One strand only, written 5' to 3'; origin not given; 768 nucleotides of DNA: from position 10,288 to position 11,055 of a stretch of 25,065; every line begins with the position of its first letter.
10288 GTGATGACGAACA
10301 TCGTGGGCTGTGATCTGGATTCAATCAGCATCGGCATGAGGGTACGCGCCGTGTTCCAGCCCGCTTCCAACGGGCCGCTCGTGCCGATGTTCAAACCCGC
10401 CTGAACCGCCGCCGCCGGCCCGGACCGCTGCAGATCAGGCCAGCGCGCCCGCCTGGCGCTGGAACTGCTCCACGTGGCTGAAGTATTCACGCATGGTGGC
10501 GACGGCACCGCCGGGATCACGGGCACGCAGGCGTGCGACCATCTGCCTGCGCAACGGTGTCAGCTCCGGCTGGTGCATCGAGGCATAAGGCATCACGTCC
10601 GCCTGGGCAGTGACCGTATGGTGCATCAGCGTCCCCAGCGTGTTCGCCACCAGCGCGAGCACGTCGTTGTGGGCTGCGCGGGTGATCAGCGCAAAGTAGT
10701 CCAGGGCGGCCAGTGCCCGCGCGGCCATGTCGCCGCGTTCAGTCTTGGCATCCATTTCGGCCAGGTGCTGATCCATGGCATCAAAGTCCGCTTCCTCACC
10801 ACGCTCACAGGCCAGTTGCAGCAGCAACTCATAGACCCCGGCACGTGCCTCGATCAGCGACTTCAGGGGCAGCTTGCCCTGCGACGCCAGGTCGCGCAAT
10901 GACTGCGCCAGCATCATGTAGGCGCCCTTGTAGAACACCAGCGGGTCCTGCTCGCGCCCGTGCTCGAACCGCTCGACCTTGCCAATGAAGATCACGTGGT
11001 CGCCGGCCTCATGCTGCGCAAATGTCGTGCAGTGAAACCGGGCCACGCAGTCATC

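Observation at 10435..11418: Flavin reductase fused to an FCD-like effector domain with no DNA-binding HTH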

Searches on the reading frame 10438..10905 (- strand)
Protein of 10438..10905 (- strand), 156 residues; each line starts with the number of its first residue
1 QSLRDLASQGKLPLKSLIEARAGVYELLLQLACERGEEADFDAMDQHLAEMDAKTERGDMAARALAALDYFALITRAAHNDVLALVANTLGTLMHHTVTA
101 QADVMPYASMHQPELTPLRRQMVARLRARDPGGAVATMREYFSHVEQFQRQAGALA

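Call 17: search_solved_structures(query=window:10438-10905:-, max_evalue=10, show_alignments=4)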
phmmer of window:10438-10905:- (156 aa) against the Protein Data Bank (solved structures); distinct sequences matched with E-value up to 10: 2.
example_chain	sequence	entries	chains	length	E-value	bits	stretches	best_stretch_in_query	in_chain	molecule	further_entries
5tpm_A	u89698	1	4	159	0.027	18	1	17-146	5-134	Pyruvate dehydrogenase complex repressor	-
9dbf_A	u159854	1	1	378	9.5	9.7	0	36-80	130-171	Tet4 Variant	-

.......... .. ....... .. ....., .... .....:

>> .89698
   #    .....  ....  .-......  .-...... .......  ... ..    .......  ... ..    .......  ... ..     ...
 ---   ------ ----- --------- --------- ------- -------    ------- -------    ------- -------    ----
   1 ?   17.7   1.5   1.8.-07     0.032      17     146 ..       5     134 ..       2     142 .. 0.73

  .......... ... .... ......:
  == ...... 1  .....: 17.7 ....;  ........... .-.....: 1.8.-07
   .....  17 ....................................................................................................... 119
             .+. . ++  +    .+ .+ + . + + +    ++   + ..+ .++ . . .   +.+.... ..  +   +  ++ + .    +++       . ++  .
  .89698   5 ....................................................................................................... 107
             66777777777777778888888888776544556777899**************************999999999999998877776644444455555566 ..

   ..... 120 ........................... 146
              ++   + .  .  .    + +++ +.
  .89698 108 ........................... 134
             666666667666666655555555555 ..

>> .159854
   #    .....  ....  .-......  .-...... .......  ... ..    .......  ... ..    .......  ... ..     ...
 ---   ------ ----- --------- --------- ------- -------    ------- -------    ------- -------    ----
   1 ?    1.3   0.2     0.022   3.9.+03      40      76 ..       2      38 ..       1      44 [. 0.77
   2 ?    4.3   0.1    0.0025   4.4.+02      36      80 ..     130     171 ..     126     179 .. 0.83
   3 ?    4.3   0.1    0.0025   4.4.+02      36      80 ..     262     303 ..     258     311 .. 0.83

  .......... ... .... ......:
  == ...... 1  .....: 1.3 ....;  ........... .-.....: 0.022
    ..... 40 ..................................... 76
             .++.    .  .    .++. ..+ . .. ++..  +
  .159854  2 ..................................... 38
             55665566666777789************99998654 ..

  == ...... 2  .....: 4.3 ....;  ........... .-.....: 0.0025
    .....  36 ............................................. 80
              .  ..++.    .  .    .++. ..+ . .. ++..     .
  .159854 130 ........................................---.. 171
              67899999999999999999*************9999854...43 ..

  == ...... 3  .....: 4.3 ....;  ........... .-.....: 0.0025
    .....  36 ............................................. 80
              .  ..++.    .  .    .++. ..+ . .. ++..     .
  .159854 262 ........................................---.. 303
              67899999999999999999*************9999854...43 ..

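Call 39: search_protein_representatives(protein=window:10438-10905:-)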
Query: 156 residues. Proteins with E-value up to 0.001 (for the whole library): 180; up to 1e-10: 36; up to 1e-30: 0. The best 150 are listed.
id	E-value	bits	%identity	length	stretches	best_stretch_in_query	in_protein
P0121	3.4e-30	121.3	48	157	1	1-142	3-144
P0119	9.4e-25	103.7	43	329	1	1-145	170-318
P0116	1.5e-24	103.0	40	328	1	1-144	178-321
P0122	2.4e-24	102.4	45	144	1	2-123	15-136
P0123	2.3e-19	86.3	37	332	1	1-145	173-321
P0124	4.1e-19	85.4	39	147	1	1-147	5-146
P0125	5.2e-18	81.9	36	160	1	1-143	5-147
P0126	1.4e-17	80.5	35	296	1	1-147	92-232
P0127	2.2e-17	79.9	37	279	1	2-147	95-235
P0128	4.3e-17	78.9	38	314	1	2-144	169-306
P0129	4.4e-17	78.9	37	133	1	28-142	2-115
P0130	1.3e-16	77.4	38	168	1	1-142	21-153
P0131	2.7e-16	76.3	36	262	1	2-145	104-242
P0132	1.7e-15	73.7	35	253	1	3-145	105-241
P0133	1.9e-15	73.6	43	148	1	29-147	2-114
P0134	2.9e-15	73.0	35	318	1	5-145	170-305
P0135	8.8e-15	71.4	33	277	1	1-150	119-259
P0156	1.7e-10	57.5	34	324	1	1-142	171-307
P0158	2.0e-10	57.3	28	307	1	9-150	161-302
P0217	3.0e-06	43.8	28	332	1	11-149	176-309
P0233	1.0e-05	42.1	30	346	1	2-143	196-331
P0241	2.5e-05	40.8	28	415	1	2-141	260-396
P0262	1.0e-04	38.8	31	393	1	2-137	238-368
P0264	1.2e-04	38.6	27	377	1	3-129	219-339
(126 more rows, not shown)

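Call 42: search_protein_families(library=ncbifam, proteins=[P0126, P0127, P0131, P0135, P0121, P0124], max_evalue=0.001)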
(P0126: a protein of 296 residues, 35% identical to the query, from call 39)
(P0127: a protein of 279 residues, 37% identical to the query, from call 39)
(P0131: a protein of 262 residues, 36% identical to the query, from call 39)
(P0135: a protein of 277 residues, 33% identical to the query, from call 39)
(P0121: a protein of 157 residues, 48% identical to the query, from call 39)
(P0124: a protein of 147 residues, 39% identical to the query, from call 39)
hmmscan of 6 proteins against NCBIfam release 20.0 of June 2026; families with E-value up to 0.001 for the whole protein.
P0126 (296 aa): 26 families (the best 25 are shown)
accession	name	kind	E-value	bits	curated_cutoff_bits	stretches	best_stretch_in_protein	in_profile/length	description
NF007001.0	PRK09464.1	equivalog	1.6e-29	103.3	330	1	10-235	4-233/254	pyruvate dehydrogenase complex transcriptional repressor PdhR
NF007741.0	PRK10421.1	equivalog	5.6e-23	81.6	311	1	16-238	7-237/262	transcriptional regulator LldR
NF003011.0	PRK03837.1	subfamily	2.7e-21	76.3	260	1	10-228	7-227/241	transcriptional regulator NanR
NF007442.0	PRK09990.1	equivalog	8.7e-17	61.4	301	1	14-185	8-180/256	transcriptional regulator GlcC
NF008571.0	PRK11523.1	equivalog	3.9e-14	52.7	396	1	14-181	6-166/258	transcriptional regulator ExuR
NF007588.0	PRK10225.1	equivalog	3.7e-12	46.1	442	1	15-178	8-168/257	Uxu operon transcriptional regulator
TIGR03338.1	phnR_burk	equivalog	2e-11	43.9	271.5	1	21-84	16-76/212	phosphonate utilization associated transcriptional regulator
TIGR02325.1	C_P_lyase_phnF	equivalog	7.9e-11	41.9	156.8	1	17-82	9-72/238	phosphonate metabolism transcriptional regulator PhnF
NF052290.2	MocR_like_YczR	exception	2.7e-10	39.6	487.4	1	11-79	14-82/458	MocR-like transcription factor YczR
TIGR02018.2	his_ut_repres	equivalog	9.5e-10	38.2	220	1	19-86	2-67/226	histidine utilization transcriptional repressor HutC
TIGR03337.1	phnR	equivalog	3.5e-09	36.7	296.75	1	21-71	6-56/231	phosphonate utilization transcriptional regulator PhnR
NF052282.1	PLP_TF_PdxR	equivalog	5.8e-09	35.5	320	1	18-75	3-60/448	MocR-like pyridoxine biosynthesis transcription factor PdxR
NF012025.0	PRK15481.1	equivalog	9.1e-09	34.5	573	1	15-107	5-95/432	MocR-like B6 salvage transcription factor PtsJ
NF007292.0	PRK09764.1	equivalog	3e-08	33.2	281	1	18-84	7-71/240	GntR family transcriptional regulator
NF052286.1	ecto_TF_EhuR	exception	6.4e-08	31.6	480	1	14-91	10-84/458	MocR-like ectoine utilization transcription factor EhuR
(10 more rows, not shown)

P0127 (279 aa): 28 families (the best 25 are shown)
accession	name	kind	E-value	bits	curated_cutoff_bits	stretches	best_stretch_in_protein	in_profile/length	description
NF007741.0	PRK10421.1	equivalog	9.6e-33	113.6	311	1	16-251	5-246/262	transcriptional regulator LldR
NF007001.0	PRK09464.1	equivalog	8e-32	110.8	330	1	13-244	5-239/254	pyruvate dehydrogenase complex transcriptional repressor PdhR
NF003011.0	PRK03837.1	subfamily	1.2e-23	83.9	260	1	12-237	7-233/241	transcriptional regulator NanR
NF007442.0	PRK09990.1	equivalog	5.8e-23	81.6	301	1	15-189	7-182/256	transcriptional regulator GlcC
NF008571.0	PRK11523.1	equivalog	2.2e-19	69.9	396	1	14-183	4-166/258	transcriptional regulator ExuR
NF007588.0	PRK10225.1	equivalog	1.1e-18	67.5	442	1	14-244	5-238/257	Uxu operon transcriptional regulator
TIGR02325.1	C_P_lyase_phnF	equivalog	1.2e-13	51.2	156.8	1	13-85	3-73/238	phosphonate metabolism transcriptional regulator PhnF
TIGR03338.1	phnR_burk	equivalog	2.4e-12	46.9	271.5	1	23-178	16-153/212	phosphonate utilization associated transcriptional regulator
NF007292.0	PRK09764.1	equivalog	3.6e-12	46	281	1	16-78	3-65/240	GntR family transcriptional regulator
TIGR02018.2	his_ut_repres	equivalog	7.1e-11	41.9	220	1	21-86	2-65/226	histidine utilization transcriptional repressor HutC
NF041547.1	GntR_LSA1692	equivalog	2.6e-10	40.3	275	1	19-77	2-60/233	GntR family transcriptional regulator, LSA1692 subfamily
NF052290.2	MocR_like_YczR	exception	3.3e-10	39.3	487.4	1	16-88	17-89/458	MocR-like transcription factor YczR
TIGR03337.1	phnR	equivalog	3.5e-10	40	296.75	1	22-72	5-55/231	phosphonate utilization transcriptional regulator PhnR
NF011575.0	PRK14999.1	equivalog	4.3e-09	36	424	1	18-84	12-76/241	histidine utilization repressor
NF052282.1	PLP_TF_PdxR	equivalog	4.5e-09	35.9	320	1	20-78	3-61/448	MocR-like pyridoxine biosynthesis transcription factor PdxR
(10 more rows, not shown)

P0131 (262 aa): 30 families (the best 25 are shown)
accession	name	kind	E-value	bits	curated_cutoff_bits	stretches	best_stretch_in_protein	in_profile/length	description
NF003011.0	PRK03837.1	subfamily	3e-26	92.5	260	1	20-251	6-238/241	transcriptional regulator NanR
NF007001.0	PRK09464.1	equivalog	2.2e-24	86.4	330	1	20-204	3-185/254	pyruvate dehydrogenase complex transcriptional repressor PdhR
NF007741.0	PRK10421.1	equivalog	2.3e-24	86.2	311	1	24-251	4-238/262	transcriptional regulator LldR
NF008571.0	PRK11523.1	equivalog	1.4e-18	67.3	396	1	23-192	4-166/258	transcriptional regulator ExuR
NF007588.0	PRK10225.1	equivalog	2.9e-18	66.1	442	1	23-190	5-169/257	Uxu operon transcriptional regulator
NF007442.0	PRK09990.1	equivalog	4.5e-16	59.1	301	1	22-196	5-180/256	transcriptional regulator GlcC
NF007292.0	PRK09764.1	equivalog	1.9e-14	53.4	281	1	27-95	5-71/240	GntR family transcriptional regulator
NF052290.2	MocR_like_YczR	exception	2.8e-13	49.4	487.4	1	26-129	18-125/458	MocR-like transcription factor YczR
NF052282.1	PLP_TF_PdxR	equivalog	3.7e-13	49.3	320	1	28-100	2-72/448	MocR-like pyridoxine biosynthesis transcription factor PdxR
TIGR02325.1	C_P_lyase_phnF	equivalog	8.4e-13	48.4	156.8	1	28-94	9-73/238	phosphonate metabolism transcriptional regulator PhnF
TIGR02018.2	his_ut_repres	equivalog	2.2e-12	46.8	220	1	29-94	1-64/226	histidine utilization transcriptional repressor HutC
NF047563.1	modulin_PmtR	equivalog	7.6e-12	45.4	200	1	26-102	11-85/125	PSM export ABC transporter transcriptional regulator PmtR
TIGR03337.1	phnR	equivalog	1.1e-11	44.9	296.75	1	29-81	3-55/231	phosphonate utilization transcriptional regulator PhnR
NF041547.1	GntR_LSA1692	equivalog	2.9e-10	40.1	275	1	28-81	2-55/233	GntR family transcriptional regulator, LSA1692 subfamily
NF052286.1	ecto_TF_EhuR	exception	4e-10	38.8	480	1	26-171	10-157/458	MocR-like ectoine utilization transcription factor EhuR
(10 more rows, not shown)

P0135 (277 aa): 29 families (the best 25 are shown)
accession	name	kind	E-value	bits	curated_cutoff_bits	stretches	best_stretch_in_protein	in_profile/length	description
NF007001.0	PRK09464.1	equivalog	5.4e-27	95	330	1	51-255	18-226/254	pyruvate dehydrogenase complex transcriptional repressor PdhR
NF003011.0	PRK03837.1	subfamily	9.7e-22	77.7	260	1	45-260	15-232/241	transcriptional regulator NanR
NF007741.0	PRK10421.1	equivalog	3.5e-20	72.5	311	1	41-263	5-235/262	transcriptional regulator LldR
NF007442.0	PRK09990.1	equivalog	1.9e-17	63.6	301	1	37-213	4-181/256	transcriptional regulator GlcC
TIGR02325.1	C_P_lyase_phnF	equivalog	3.3e-13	49.7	156.8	1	45-110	10-73/238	phosphonate metabolism transcriptional regulator PhnF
NF007588.0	PRK10225.1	equivalog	3.9e-13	49.3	442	1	42-205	8-168/257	Uxu operon transcriptional regulator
NF052290.2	MocR_like_YczR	exception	9e-13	47.7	487.4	1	39-115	15-91/458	MocR-like transcription factor YczR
TIGR02018.2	his_ut_repres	equivalog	6.6e-12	45.3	220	1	46-116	2-70/226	histidine utilization transcriptional repressor HutC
NF052282.1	PLP_TF_PdxR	equivalog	2.1e-11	43.6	320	1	46-118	4-74/448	MocR-like pyridoxine biosynthesis transcription factor PdxR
NF052286.1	ecto_TF_EhuR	exception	3.6e-11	42.3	480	1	42-116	10-82/458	MocR-like ectoine utilization transcription factor EhuR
NF008571.0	PRK11523.1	equivalog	5e-11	42.5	396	1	40-205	5-163/258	transcriptional regulator ExuR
TIGR03338.1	phnR_burk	equivalog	1.1e-10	41.5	271.5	1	50-255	18-207/212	phosphonate utilization associated transcriptional regulator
NF012025.0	PRK15481.1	equivalog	1.5e-10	40.4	573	1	44-118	7-79/432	MocR-like B6 salvage transcription factor PtsJ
NF007292.0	PRK09764.1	equivalog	2.5e-10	40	281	1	44-111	6-71/240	GntR family transcriptional regulator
TIGR03337.1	phnR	equivalog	3.2e-10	40.1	296.75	1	46-104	4-62/231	phosphonate utilization transcriptional regulator PhnR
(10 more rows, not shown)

P0121 (157 aa): 5 families
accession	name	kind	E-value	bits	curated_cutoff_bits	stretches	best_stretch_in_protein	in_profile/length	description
NF007001.0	PRK09464.1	equivalog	1.2e-12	48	330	1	2-139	83-220/254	pyruvate dehydrogenase complex transcriptional repressor PdhR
NF007741.0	PRK10421.1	equivalog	5.7e-10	39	311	1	3-144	85-226/262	transcriptional regulator LldR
NF007442.0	PRK09990.1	equivalog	4.5e-09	36.1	301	1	19-145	100-229/256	transcriptional regulator GlcC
NF003011.0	PRK03837.1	subfamily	3.2e-08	33.5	260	1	12-146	100-228/241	transcriptional regulator NanR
TIGR03338.1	phnR_burk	equivalog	0.00024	20.8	271.5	1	20-145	86-207/212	phosphonate utilization associated transcriptional regulator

P0124 (147 aa): 4 families
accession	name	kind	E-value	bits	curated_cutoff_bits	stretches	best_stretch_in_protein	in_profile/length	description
NF007001.0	PRK09464.1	equivalog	1e-10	41.7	330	1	5-142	84-226/254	pyruvate dehydrogenase complex transcriptional repressor PdhR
NF003011.0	PRK03837.1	subfamily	1.3e-09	38.1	260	1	5-146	91-231/241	transcriptional regulator NanR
NF007741.0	PRK10421.1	equivalog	7.2e-07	28.8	311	1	3-146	83-231/262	transcriptional regulator LldR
NF007442.0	PRK09990.1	equivalog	1.4e-05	24.6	301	1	18-103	97-186/256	transcriptional regulator GlcC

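Call 45: predict_structure(alignment_id=A2)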
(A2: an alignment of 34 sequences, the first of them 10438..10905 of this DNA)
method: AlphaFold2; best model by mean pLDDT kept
length: 156 residues; sequences in the alignment: 34
mean_pLDDT: 95.8   pTM: 0.89
mean pLDDT of the five models: 95.8, 95.0, 94.8, 93.9, 93.1
residues with pLDDT >= 90: 142; 70-90: 13; 50-70: 1; < 50: 0
segments of 3 or more residues with pLDDT < 50: none
pLDDT, mean of each block of 10 residues (from residue 1): 79 93 98 99 99 98 98 98 97 94 96 98 99 98 97 90
secondary structure, 60 per line:
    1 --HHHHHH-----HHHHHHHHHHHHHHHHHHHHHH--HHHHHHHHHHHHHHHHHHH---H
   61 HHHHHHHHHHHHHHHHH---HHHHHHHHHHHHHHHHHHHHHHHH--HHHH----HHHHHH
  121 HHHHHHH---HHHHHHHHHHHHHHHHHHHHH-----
elements in order: H3-8 H14-35 H38-56 H60-77 H81-104 H107-110 H115-127 H131-151

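Call 48: fold_search(model_id=the predicted structure, library=pdb)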
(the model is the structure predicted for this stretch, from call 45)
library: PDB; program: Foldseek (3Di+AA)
matches with E <= 10: 206; with E <= 0.001: 9
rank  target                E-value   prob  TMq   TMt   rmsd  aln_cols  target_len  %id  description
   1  5tpm_D                7.9e-05  1.00  0.65  0.71   4.8       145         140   18  2.8 Angstrom Crystal Structure of the C-terminal Dimerization Domain of Transcriptional Regulator PdhR from Escherichi (released 2016-11-02)
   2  5tpm_B                1.2e-04  1.00  0.65  0.72   4.8       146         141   18  2.8 Angstrom Crystal Structure of the C-terminal Dimerization Domain of Transcriptional Regulator PdhR from Escherichi (released 2016-11-02)
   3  4p9f_B                1.4e-04  1.00  0.77  0.61   2.3       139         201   17  E. coli McbR/YncC (released 2015-01-14)
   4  5tpm_C                1.7e-04  1.00  0.67  0.68   4.8       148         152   18  2.8 Angstrom Crystal Structure of the C-terminal Dimerization Domain of Transcriptional Regulator PdhR from Escherichi (released 2016-11-02)
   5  4p9f_A                2.7e-04  1.00  0.77  0.58   2.3       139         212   17  E. coli McbR/YncC (released 2015-01-14)
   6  5tpm_A                3.4e-04  1.00  0.67  0.67   4.8       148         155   18  2.8 Angstrom Crystal Structure of the C-terminal Dimerization Domain of Transcriptional Regulator PdhR from Escherichi (released 2016-11-02)
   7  6az6_B                4.0e-04  1.00  0.66  0.51   3.5       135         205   12  Streptococcus agalactiae GntR (released 2017-12-20)
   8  6az6_A                5.7e-04  1.00  0.69  0.52   2.6       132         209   12  Streptococcus agalactiae GntR (released 2017-12-20)
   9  9vkn_B                7.3e-04  1.00  0.72  0.78   3.6       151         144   19  Crystal structure of DhdR in complex with inducer L2HG (released 2025-08-06)
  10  9jpk_B                1.3e-03  1.00  0.69  0.78   3.4       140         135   18  Crystal structure of DhdR inducer binding domain (released 2024-11-06)
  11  9jpl_B                1.4e-03  1.00  0.71  0.75   4.8       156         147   20  Crystal structure of DhdR inducer binding domain in complex with inducer (released 2024-11-06)
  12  7xp1                  2.5e-03  1.00  0.62  0.50   3.9       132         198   19  Crystal structure of PmiR from Pseudomonas aeruginosa (released 2023-04-12)
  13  9jpk_A                2.5e-03  1.00  0.68  0.70   5.9       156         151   17  Crystal structure of DhdR inducer binding domain (released 2024-11-06)
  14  6on4_A                2.6e-03  1.00  0.68  0.50   4.3       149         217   15  Crystal structure of the GntR-type sialoregulator NanR from Escherichia coli, in complex with sialic acid (released 2020-07-08)
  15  9jpl_A                2.7e-03  1.00  0.59  0.62   5.0       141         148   18  Crystal structure of DhdR inducer binding domain in complex with inducer (released 2024-11-06)
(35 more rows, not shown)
